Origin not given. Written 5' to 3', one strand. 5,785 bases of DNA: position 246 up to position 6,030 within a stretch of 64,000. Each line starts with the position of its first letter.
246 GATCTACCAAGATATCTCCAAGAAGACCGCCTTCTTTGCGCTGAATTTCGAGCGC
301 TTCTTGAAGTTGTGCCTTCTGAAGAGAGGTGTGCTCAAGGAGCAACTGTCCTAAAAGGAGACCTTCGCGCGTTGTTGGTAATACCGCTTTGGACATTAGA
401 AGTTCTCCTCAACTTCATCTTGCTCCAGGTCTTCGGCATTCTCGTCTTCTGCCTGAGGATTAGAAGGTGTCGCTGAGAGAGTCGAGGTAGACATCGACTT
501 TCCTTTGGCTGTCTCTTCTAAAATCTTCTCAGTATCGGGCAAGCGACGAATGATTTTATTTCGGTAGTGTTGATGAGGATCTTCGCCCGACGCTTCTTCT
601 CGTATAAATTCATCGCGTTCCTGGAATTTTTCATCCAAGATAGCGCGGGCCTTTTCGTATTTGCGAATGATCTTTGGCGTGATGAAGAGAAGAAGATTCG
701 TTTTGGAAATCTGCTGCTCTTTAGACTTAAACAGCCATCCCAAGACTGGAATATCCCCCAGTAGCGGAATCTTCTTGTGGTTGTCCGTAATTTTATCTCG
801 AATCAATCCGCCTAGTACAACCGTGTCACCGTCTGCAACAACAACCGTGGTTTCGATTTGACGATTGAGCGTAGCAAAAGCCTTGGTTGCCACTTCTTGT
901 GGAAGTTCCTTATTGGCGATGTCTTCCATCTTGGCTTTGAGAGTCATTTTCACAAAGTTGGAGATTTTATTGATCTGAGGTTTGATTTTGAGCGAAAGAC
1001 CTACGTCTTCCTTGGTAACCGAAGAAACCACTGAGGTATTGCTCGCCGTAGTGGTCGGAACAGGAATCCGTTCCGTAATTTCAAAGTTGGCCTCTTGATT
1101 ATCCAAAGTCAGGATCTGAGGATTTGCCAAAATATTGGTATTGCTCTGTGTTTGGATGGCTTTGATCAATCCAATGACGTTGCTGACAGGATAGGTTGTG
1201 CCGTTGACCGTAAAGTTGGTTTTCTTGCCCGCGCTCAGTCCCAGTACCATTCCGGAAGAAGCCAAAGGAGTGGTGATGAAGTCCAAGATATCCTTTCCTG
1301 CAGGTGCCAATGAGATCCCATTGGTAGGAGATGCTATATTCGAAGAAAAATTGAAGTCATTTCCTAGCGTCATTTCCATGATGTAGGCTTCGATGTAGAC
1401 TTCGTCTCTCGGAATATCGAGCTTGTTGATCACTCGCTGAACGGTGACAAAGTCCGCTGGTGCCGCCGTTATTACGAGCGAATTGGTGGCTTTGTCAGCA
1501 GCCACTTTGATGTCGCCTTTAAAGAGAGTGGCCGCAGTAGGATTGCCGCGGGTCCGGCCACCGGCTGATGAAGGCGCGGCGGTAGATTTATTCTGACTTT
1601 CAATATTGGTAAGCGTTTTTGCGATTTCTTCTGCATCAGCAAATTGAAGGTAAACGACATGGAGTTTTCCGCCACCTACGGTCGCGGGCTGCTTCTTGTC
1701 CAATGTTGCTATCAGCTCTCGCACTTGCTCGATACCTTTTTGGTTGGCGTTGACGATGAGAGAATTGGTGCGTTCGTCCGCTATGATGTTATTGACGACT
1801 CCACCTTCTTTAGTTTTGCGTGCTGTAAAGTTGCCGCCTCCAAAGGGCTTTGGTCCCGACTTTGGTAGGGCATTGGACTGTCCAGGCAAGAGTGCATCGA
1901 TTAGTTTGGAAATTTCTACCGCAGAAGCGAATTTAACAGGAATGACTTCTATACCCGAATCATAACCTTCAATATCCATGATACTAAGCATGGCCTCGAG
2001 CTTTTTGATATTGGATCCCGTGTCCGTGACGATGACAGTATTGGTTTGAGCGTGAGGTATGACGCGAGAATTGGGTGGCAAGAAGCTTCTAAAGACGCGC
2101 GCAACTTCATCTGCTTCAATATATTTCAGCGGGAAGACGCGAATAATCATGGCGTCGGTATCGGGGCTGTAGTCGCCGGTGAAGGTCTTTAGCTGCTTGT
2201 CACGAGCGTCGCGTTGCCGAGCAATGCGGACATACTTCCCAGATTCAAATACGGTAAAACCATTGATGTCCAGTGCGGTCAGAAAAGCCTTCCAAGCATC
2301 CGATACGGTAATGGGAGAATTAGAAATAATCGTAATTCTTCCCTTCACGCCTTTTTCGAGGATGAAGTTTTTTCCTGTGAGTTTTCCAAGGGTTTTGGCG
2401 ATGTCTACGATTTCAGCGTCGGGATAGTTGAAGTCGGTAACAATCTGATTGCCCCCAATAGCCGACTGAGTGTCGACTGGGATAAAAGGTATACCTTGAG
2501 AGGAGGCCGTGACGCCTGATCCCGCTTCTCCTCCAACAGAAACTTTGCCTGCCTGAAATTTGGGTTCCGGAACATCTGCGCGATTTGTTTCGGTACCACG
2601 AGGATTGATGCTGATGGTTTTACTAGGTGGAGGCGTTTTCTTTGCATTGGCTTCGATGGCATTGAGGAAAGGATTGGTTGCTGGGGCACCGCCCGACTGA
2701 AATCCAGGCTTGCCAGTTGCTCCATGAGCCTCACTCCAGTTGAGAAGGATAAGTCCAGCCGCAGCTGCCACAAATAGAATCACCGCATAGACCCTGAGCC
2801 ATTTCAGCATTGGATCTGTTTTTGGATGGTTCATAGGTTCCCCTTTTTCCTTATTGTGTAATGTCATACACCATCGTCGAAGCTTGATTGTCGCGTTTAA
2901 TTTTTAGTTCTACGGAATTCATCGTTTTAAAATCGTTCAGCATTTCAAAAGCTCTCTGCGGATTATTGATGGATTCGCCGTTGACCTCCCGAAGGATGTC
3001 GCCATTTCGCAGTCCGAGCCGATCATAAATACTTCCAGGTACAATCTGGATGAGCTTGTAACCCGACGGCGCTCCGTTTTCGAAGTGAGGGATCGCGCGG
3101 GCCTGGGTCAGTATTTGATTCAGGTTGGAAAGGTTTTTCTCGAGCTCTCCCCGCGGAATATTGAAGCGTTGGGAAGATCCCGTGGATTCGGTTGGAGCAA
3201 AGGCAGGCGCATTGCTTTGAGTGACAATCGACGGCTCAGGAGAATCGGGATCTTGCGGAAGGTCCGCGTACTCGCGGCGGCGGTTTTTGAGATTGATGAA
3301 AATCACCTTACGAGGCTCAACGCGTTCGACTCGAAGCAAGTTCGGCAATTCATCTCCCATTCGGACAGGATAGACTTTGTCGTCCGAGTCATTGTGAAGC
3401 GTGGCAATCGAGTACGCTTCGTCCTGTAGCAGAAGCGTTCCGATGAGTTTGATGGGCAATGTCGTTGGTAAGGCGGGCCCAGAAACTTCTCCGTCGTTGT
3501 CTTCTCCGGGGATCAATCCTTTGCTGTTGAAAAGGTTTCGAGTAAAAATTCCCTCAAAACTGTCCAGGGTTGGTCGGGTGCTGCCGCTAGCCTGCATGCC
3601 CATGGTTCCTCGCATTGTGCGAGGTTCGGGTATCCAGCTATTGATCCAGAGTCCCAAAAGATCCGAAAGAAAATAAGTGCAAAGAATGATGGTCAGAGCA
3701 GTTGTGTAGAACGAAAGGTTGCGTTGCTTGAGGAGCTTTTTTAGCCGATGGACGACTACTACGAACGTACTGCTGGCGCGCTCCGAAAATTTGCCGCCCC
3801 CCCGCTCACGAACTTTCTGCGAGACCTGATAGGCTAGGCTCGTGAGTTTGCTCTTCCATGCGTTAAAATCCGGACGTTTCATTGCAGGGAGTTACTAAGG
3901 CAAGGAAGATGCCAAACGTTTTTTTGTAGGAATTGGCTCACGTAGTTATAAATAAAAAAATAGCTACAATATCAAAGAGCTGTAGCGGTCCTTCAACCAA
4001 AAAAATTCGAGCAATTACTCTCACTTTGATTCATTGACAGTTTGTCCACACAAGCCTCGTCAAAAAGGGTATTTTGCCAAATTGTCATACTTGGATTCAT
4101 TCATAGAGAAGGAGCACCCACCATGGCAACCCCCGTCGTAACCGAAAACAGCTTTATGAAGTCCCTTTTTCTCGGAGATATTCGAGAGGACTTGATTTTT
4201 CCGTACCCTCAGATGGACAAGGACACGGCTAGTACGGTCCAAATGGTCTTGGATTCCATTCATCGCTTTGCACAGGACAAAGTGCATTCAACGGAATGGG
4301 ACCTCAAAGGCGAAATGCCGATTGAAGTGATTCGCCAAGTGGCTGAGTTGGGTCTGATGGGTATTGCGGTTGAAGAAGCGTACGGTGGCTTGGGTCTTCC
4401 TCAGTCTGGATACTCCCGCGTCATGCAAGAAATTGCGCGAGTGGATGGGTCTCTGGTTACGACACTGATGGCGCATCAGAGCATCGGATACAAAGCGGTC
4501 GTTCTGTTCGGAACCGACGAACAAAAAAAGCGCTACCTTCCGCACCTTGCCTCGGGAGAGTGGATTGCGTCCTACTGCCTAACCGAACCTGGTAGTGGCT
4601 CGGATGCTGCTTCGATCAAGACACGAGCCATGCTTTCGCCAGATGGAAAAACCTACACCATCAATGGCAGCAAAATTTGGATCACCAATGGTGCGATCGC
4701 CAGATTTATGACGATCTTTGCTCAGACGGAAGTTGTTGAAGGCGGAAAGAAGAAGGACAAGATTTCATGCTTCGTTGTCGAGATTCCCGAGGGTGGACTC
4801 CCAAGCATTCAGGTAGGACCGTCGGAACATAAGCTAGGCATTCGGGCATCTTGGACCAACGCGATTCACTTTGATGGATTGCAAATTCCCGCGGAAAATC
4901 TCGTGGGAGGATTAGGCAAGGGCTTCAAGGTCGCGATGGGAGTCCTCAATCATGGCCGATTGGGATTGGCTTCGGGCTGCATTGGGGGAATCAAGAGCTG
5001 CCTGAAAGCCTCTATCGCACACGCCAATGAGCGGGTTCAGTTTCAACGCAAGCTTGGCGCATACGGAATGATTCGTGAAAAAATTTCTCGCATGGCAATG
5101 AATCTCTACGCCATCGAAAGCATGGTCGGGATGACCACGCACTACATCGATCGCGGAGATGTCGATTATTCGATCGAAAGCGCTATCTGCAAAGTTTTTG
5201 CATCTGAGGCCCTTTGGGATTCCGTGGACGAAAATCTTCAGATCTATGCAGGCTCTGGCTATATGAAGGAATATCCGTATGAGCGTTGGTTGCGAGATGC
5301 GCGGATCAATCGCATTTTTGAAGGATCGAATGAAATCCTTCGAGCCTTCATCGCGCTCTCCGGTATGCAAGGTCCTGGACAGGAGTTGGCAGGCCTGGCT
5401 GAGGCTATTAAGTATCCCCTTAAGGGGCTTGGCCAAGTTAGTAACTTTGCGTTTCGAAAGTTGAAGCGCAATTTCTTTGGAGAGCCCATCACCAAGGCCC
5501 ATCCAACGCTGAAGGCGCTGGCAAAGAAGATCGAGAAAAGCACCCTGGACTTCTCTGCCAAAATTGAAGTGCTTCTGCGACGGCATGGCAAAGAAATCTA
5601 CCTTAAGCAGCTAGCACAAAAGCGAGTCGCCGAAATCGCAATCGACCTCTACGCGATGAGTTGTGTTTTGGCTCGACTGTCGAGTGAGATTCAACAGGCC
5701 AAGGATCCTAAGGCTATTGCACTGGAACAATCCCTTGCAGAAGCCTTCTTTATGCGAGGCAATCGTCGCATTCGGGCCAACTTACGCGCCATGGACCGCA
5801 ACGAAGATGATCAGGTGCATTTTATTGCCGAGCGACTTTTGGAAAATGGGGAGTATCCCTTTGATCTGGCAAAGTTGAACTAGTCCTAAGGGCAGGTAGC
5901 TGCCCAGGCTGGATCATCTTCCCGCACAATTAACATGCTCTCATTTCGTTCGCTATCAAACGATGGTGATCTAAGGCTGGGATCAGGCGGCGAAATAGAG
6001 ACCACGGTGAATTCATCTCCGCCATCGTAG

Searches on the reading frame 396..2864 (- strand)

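Call 91: search_protein_families(library=ncbifam, proteins=[window:396-2864:-], max_evalue=0.00001)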
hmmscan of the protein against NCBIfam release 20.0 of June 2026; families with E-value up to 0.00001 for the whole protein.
window:396-2864:- (822 aa): 8 families
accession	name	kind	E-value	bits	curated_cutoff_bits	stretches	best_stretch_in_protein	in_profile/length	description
TIGR02517.1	type_II_gspD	equivalog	8e-151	503.5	351.35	1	145-742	1-599/600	type II secretion system secretin GspD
TIGR02515.1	IV_pilus_PilQ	subfamily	1.2e-69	235.3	284.35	3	402-733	100-427/428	type IV pilus secretin PilQ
TIGR02516.1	type_III_yscC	equivalog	5.9e-39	133.9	238.45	1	445-734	194-462/463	type III secretion system outer membrane ring subunit SctC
NF010083.0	PRK13568.1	equivalog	3.5e-37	128.2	554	1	568-734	257-418/419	DNA uptake porin HofQ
TIGR02519.1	pilus_MshL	equivalog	5e-31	107.8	250.2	1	457-733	4-290/290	pilus (MSHA type) biogenesis protein MshL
NF007851.2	PRK10560.1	exception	4.5e-26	91.6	598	1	448-734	140-410/412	DNA uptake porin HofQ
NF011873.0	PRK15346.1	equivalog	1.5e-21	76.6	524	1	426-729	214-490/499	EscC/YscC/HrcC family type III secretion system outer membrane ring protein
NF042912.1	Amuc_1098_fam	equivalog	1.3e-19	69.8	750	1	667-733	730-796/805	Amuc_1098 family type IV pilus outer membrane protein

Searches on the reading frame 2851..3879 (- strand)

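Call 91: search_protein_families(library=ncbifam, proteins=[window:2851-3879:-], max_evalue=0.00001)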
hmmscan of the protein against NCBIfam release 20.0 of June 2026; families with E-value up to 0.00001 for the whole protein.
window:2851-3879:- (342 aa): 5 families
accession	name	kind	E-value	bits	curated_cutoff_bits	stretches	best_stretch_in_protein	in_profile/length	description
NF041515.1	GspC_delta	equivalog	7.1e-50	170.5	150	1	59-340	7-310/311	type II secretion system protein GspC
TIGR01713.1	typeII_sec_gspC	equivalog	9.2e-17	61.5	101.6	1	125-333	65-252/259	type II secretion system protein GspC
NF041616.1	T2SS_C_SYNERG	exception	1.3e-10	41.1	200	1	224-339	179-294/296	type II secretion system protein GspC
TIGR02037.1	degP_htrA_DO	subfamily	2.8e-06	26.5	416.2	1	270-337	257-324/434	Do family serine endopeptidase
NF041521.1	HhoA_HhoB_HtrA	equivalog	5e-06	26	450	1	272-336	263-327/335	HhoA/HhoB/HtrA family serine endopeptidase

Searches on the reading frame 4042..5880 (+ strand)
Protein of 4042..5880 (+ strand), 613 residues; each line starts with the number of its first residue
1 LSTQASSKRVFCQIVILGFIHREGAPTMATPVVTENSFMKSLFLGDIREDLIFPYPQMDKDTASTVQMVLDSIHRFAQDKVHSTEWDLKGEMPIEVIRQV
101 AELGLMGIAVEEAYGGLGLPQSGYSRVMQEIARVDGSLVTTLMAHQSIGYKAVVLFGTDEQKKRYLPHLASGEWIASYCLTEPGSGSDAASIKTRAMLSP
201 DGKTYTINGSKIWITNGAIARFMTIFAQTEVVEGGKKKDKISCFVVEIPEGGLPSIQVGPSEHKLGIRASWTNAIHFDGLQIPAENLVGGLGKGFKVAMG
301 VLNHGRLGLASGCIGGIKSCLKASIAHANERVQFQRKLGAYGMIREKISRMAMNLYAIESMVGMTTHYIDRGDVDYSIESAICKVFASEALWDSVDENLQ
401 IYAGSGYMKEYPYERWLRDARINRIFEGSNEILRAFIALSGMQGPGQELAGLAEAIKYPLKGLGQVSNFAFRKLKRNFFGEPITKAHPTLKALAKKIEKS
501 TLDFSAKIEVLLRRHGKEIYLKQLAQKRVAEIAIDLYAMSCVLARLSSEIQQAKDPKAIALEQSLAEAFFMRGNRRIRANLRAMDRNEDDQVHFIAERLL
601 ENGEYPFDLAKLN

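Call 91: search_protein_families(library=ncbifam, proteins=[window:4042-5880:+], max_evalue=0.00001)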
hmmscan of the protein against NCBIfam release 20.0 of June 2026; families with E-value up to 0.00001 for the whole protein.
window:4042-5880:+ (613 aa): 22 families
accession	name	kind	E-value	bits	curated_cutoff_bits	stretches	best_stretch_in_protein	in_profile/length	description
NF058590.1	AcCoDHFadEBacil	equivalog_domain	4.3e-111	372.3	600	1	66-594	25-553/586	acyl-CoA dehydrogenase FadE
NF042972.1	AcrlCoAredClosAcrC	equivalog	1.6e-86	290.3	640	1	58-438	1-373/378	acryloyl-CoA reductase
NF045552.1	GlutCoADH_Des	equivalog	6.4e-70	236.3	470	1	61-440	4-378/387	glutaryl-CoA dehydrogenase Acd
NF043006.1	CyhCrbnylCoADH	equivalog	1.3e-64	218.6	650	1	66-438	8-372/380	cyclohexane-1-carbonyl-CoA dehydrogenase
NF045652.1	ProlPCPDhRedW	equivalog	1.6e-58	198.4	650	1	66-438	4-370/376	L-prolyl-[peptidyl-carrier protein] dehydrogenase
NF042439.1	SulpropCoADesulf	equivalog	1.1e-56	192.2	600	1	76-439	7-368/379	3-sulfinopropanoyl-CoA desulfinase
NF008997.0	PRK12341.1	equivalog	3e-52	177.9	537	1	63-433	6-368/382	acyl-CoA dehydrogenase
NF053553.1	prodigi_MBC_PigA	equivalog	5.9e-52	177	500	1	58-438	1-376/381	prodigiosin MBC biosynthesis dehydrogenase PigA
NF002885.1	PRK03354.1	equivalog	3.4e-48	164.6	540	1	82-432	28-364/378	crotonobetainyl-CoA dehydrogenase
NF007000.1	PRK09463.1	subfamily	1.5e-46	159.1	600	1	85-408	64-399/726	acyl-CoA dehydrogenase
NF052270.1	Staph_DH_FadE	equivalog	2.6e-44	151.6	600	1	127-433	91-385/400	acyl-CoA dehydrogenase FadE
NF009586.0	PRK13026.1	subfamily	1.1e-35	123.1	608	1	89-407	106-433/777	acyl-CoA dehydrogenase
TIGR03207.1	cyc_hxne_CoA_dh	equivalog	1.9e-35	122.3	575.35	1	67-438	6-368/372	cyclohexanecarboxyl-CoA dehydrogenase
NF038187.1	FadE_coli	exception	7.5e-31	107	1300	1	89-437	146-505/816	acyl-CoA dehydrogenase FadE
NF049984.1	Rv1679_FadE16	equivalog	7.8e-30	104.3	600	1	80-436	13-360/371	Rv1679 family acyl-CoA dehydrogenase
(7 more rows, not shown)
